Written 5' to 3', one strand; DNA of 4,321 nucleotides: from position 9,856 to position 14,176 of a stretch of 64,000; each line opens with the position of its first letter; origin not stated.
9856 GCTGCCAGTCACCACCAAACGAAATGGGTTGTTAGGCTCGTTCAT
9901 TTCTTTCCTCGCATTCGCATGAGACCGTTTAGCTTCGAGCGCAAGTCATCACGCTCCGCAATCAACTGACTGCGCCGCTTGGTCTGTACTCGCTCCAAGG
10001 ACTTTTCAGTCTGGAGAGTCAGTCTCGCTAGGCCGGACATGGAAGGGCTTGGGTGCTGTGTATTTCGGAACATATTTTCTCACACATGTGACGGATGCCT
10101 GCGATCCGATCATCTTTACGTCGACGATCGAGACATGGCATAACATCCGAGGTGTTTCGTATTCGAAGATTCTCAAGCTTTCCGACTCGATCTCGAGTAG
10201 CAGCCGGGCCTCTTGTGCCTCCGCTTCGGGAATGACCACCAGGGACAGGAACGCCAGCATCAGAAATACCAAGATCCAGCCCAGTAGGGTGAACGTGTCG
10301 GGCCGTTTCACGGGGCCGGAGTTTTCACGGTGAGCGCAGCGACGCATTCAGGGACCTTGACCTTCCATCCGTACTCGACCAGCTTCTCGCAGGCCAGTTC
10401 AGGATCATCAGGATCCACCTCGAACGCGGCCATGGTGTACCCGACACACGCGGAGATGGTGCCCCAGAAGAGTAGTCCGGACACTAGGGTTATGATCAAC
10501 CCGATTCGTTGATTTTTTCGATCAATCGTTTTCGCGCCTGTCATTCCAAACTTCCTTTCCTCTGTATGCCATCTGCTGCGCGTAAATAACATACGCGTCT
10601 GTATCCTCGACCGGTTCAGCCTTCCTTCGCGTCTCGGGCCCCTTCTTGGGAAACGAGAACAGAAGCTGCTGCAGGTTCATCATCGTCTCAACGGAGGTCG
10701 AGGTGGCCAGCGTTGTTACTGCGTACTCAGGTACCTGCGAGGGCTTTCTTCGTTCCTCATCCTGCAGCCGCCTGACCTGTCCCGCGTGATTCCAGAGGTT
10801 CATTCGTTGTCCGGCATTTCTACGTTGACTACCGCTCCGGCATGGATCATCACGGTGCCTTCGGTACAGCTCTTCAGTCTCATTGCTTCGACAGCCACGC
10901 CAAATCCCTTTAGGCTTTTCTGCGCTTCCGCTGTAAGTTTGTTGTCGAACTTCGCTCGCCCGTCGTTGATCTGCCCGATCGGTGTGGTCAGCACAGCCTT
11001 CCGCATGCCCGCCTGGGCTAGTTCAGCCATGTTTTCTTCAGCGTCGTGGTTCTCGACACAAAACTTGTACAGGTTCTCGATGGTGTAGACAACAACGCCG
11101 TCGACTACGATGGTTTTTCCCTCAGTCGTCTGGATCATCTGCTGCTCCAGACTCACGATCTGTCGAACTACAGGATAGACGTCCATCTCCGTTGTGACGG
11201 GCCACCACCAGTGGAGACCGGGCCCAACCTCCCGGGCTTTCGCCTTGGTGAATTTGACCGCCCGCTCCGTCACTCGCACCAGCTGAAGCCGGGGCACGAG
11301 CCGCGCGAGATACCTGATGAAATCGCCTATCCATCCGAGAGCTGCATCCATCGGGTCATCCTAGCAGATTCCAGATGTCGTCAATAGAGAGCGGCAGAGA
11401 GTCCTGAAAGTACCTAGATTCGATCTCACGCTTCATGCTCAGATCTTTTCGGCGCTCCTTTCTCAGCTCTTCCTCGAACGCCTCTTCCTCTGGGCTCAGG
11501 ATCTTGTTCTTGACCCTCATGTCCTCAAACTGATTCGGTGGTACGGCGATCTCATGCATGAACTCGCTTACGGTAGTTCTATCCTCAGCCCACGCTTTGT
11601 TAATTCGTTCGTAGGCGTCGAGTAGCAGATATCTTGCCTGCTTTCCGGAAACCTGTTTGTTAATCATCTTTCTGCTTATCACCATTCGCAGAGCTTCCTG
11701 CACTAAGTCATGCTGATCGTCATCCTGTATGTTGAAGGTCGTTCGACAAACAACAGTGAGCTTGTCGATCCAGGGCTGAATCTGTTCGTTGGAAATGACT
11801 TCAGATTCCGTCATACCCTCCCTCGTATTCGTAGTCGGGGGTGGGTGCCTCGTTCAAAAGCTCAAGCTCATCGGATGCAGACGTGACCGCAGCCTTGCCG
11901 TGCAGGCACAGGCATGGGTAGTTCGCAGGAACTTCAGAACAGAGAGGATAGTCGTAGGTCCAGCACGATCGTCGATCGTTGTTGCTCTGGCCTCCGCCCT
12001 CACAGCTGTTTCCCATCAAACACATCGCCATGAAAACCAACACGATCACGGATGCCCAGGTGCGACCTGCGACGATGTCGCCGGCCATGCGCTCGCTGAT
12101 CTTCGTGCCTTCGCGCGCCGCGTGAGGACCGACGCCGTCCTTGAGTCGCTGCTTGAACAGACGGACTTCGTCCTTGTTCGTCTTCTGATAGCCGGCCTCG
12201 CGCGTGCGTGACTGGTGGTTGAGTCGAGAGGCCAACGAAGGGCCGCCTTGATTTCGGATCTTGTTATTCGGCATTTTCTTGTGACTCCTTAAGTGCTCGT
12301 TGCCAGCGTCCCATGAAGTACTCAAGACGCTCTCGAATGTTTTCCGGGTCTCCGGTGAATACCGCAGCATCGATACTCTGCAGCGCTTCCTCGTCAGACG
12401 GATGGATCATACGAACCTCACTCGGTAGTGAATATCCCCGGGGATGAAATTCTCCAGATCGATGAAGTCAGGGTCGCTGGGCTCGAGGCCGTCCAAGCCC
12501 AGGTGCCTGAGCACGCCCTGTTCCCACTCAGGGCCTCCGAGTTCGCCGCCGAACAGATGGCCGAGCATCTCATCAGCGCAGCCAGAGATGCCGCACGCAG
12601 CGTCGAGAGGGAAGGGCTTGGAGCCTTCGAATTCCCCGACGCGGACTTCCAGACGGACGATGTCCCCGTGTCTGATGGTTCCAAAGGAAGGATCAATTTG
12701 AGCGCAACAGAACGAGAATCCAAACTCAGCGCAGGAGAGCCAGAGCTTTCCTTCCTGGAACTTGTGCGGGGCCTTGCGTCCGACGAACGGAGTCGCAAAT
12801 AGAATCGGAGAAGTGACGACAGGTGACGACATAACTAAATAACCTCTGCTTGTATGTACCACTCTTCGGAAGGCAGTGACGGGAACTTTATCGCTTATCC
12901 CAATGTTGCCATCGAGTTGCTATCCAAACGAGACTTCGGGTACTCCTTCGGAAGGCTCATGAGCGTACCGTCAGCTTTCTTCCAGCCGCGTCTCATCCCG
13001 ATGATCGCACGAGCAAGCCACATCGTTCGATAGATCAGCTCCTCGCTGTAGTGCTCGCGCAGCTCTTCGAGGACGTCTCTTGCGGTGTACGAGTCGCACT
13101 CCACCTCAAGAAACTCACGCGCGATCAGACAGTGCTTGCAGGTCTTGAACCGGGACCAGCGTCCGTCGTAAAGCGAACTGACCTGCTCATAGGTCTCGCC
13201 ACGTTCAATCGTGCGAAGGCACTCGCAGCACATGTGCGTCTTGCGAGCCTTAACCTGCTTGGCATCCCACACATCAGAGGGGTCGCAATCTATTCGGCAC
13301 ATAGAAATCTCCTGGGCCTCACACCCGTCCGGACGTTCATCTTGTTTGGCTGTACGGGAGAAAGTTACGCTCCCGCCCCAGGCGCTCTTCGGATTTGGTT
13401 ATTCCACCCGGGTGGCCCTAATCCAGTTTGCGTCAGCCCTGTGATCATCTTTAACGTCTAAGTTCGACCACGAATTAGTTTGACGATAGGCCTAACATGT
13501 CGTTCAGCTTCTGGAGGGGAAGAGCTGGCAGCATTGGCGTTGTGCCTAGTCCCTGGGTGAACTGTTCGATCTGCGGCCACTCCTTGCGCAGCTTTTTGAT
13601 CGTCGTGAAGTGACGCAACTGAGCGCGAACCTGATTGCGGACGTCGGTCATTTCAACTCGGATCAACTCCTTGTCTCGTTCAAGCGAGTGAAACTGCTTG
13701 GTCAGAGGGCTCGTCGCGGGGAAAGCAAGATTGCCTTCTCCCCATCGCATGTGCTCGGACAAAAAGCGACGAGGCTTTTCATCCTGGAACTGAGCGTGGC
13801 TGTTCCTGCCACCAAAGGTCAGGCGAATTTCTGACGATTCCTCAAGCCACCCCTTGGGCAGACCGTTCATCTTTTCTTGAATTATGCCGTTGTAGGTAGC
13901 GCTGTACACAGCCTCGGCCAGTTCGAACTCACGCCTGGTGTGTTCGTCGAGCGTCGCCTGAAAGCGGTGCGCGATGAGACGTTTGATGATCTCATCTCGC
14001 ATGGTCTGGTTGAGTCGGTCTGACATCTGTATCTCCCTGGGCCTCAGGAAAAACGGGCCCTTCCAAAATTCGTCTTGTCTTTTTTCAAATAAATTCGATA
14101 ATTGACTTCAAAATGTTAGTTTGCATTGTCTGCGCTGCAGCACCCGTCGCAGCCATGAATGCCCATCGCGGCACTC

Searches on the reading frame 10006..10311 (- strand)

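Call 76: search_protein_families(library=ncbifam, proteins=[window:10006-10311:-], max_evalue=1)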
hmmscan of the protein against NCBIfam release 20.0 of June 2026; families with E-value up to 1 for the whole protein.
window:10006-10311:- (101 aa): 2 families
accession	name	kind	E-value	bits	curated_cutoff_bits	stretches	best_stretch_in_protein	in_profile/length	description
NF040999.1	pilin_ComGC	equivalog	0.018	15.3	75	1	6-35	3-32/84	competence type IV pilus major pilin ComGC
TIGR04407.1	LptF_YjgP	equivalog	0.12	11.1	230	1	12-45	105-138/347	LPS export ABC transporter permease LptF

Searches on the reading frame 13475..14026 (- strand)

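Call 47: search_protein_families(library=phrogs, proteins=[window:13475-14026:-], max_evalue=0.1)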
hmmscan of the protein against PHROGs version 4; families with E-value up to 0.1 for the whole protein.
window:13475-14026:- (183 aa): 1 family
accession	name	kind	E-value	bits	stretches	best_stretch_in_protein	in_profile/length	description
phrog_1965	-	unknown function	3.2e-25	90.9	1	1-182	1-205/208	-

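Call 101: search_protein_families(library=padloc, proteins=[window:13475-14026:-], max_evalue=0.01)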
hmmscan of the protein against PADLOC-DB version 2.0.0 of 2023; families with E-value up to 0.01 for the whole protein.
window:13475-14026:- (183 aa): 0 families
